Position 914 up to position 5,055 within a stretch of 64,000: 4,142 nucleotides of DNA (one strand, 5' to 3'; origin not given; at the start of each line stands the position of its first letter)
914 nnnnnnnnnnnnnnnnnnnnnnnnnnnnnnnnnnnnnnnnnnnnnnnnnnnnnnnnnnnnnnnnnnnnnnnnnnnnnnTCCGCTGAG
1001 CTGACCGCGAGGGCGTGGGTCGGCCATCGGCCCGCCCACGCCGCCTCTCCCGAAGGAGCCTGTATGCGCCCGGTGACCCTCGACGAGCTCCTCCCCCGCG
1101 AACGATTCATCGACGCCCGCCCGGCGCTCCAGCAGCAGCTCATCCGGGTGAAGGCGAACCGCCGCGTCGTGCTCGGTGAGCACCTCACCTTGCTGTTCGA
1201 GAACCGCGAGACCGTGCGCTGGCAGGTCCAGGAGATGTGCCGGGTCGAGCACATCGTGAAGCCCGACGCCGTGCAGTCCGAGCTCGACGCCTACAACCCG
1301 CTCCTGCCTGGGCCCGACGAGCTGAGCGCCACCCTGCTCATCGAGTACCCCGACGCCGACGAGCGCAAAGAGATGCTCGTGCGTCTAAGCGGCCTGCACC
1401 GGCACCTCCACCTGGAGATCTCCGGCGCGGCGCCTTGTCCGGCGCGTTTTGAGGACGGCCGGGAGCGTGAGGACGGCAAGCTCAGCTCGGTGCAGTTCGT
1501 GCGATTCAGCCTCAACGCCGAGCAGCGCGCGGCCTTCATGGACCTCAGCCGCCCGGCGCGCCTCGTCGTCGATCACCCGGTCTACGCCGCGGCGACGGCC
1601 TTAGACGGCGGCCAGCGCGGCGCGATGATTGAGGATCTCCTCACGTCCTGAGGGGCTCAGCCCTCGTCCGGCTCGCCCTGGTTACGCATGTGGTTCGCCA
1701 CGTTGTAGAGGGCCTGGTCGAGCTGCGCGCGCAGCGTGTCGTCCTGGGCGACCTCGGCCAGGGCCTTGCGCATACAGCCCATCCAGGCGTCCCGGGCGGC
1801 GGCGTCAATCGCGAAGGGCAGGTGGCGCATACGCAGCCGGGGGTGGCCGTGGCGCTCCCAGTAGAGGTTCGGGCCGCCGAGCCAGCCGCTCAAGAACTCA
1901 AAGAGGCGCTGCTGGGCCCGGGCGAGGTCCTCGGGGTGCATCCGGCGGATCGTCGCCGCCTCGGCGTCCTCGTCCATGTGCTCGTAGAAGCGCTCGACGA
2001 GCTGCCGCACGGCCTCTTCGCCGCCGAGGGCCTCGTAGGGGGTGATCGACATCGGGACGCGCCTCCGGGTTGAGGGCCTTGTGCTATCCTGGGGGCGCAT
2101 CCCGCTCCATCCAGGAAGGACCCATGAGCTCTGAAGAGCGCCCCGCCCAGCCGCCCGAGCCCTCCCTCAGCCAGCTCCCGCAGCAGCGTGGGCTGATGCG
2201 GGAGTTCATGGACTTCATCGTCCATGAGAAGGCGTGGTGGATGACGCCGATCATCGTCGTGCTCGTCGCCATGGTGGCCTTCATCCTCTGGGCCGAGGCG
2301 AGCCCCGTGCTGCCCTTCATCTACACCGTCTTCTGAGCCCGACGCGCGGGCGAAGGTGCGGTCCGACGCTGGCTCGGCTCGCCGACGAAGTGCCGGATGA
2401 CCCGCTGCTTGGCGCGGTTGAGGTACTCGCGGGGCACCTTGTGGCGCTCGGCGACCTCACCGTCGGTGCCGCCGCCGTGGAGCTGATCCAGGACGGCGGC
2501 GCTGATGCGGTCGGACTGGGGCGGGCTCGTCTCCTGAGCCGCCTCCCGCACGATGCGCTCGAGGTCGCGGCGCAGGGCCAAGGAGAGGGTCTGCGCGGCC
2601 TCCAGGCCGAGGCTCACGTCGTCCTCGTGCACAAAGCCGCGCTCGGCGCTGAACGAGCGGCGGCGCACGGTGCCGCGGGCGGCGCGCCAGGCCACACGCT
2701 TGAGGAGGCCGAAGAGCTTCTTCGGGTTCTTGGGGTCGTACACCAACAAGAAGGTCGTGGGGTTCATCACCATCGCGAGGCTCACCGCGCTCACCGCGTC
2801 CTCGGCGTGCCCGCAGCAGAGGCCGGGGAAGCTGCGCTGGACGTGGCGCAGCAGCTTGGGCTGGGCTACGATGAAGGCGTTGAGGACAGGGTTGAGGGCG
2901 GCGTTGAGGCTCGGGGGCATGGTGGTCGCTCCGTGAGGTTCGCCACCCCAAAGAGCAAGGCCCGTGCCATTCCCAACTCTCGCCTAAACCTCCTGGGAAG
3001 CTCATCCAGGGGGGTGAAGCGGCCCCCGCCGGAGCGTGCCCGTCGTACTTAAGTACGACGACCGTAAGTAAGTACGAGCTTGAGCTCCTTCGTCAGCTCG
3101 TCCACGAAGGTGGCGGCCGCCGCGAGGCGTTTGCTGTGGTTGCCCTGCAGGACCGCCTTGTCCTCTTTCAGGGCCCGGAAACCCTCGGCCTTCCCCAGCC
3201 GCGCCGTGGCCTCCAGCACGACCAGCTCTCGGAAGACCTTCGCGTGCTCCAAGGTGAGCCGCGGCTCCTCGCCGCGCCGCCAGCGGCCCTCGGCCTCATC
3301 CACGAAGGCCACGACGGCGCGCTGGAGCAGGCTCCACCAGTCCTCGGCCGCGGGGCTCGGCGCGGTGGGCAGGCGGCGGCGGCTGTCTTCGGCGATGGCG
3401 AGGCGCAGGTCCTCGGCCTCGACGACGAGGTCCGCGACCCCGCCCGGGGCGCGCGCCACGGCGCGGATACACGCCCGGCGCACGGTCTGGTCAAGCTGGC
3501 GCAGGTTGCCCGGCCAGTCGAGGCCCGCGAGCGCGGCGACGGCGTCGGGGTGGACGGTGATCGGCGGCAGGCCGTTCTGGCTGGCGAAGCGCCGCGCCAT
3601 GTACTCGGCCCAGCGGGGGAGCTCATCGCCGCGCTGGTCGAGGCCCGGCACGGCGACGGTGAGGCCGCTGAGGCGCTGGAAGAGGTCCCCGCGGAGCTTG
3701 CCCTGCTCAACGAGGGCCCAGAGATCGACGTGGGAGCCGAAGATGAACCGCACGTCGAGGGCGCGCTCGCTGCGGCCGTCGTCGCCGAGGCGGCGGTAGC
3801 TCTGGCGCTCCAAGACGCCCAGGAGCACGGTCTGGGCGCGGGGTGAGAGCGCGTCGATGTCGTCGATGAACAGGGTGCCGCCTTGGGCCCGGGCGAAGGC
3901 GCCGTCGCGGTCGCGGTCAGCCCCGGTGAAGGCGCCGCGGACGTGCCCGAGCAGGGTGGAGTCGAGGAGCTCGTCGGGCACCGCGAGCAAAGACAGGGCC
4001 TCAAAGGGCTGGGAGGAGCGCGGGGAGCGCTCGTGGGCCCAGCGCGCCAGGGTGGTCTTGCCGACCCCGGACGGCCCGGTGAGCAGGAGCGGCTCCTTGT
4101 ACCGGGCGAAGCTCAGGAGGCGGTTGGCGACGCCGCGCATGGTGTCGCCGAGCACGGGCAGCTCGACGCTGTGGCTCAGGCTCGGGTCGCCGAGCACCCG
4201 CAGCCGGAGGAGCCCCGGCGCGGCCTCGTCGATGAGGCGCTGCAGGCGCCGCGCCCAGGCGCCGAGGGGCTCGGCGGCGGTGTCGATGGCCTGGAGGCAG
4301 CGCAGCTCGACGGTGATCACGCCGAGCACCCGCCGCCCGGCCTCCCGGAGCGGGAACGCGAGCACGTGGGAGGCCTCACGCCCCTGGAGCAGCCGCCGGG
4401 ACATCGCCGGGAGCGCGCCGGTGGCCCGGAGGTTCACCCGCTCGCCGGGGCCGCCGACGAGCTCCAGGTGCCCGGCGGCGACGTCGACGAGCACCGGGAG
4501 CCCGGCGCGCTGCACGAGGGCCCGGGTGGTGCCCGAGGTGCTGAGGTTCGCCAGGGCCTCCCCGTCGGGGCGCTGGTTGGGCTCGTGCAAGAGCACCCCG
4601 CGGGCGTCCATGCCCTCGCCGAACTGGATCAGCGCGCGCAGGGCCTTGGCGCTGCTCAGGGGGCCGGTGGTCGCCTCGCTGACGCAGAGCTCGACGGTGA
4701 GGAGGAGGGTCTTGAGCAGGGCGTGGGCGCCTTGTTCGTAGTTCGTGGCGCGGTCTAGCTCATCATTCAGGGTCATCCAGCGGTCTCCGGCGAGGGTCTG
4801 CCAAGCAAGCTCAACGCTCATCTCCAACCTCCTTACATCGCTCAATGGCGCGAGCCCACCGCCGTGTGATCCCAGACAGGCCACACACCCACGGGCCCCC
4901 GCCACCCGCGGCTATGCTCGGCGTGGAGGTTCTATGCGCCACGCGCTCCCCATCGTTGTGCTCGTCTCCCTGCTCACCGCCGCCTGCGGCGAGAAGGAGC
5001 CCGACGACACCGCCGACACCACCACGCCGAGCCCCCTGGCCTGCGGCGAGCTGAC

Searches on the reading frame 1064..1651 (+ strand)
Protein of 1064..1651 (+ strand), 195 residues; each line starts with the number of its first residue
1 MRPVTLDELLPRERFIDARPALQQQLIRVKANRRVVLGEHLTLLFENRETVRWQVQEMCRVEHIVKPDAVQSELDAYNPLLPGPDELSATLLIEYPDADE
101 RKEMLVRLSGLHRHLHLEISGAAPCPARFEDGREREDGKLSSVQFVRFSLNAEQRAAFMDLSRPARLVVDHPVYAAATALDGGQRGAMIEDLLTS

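Call 57: search_protein_families(library=pfam, proteins=[window:1064-1651:+], max_evalue=0.001)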
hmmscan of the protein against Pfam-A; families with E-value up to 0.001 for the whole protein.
window:1064-1651:+ (195 aa): 1 family
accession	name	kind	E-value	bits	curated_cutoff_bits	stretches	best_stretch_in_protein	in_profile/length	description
PF12007.14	DUF3501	-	2.6e-60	204.1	25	1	4-192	2-187/187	Protein of unknown function (DUF3501)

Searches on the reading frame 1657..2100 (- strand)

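Call 57: search_protein_families(library=pfam, proteins=[window:1657-2100:-], max_evalue=0.001)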
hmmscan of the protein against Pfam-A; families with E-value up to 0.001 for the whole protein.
window:1657-2100:- (147 aa): 1 family
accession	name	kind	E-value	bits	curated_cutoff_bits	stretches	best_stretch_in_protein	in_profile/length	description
PF01152.27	Bac_globin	-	6.5e-40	136.5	21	1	22-140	3-121/121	Bacterial-like globin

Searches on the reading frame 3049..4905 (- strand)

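Call 56: search_protein_families(library=pfam, proteins=[window:3049-4905:-], max_evalue=0.001)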
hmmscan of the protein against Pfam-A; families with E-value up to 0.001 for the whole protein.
window:3049-4905:- (618 aa): 7 families
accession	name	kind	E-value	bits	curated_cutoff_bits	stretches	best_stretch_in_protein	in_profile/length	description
PF00158.32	Sigma54_activat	-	1.9e-44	151.8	20.2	1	255-417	7-167/168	Sigma-54 interaction domain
PF14532.12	Sigma54_activ_2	-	1.9e-19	70.7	25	1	257-422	8-138/138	Sigma-54 interaction domain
PF25601.1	AAA_lid_14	-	1.7e-10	41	27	1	424-482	2-60/87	AAA+ ATPase lid domain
PF07728.20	AAA_5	-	2.6e-07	31.2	22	1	272-391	1-121/139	AAA domain (dynein-related subfamily)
PF00004.35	AAA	-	2.1e-06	28.7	21.2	1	273-368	1-95/131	ATPase family associated with various cellular activities (AAA)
PF13401.12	AAA_22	-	7.6e-05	23.5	27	0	269-297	4-32/130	AAA domain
PF13191.12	AAA_16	-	0.00029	21.8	32.6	1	270-373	24-127/167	AAA ATPase domain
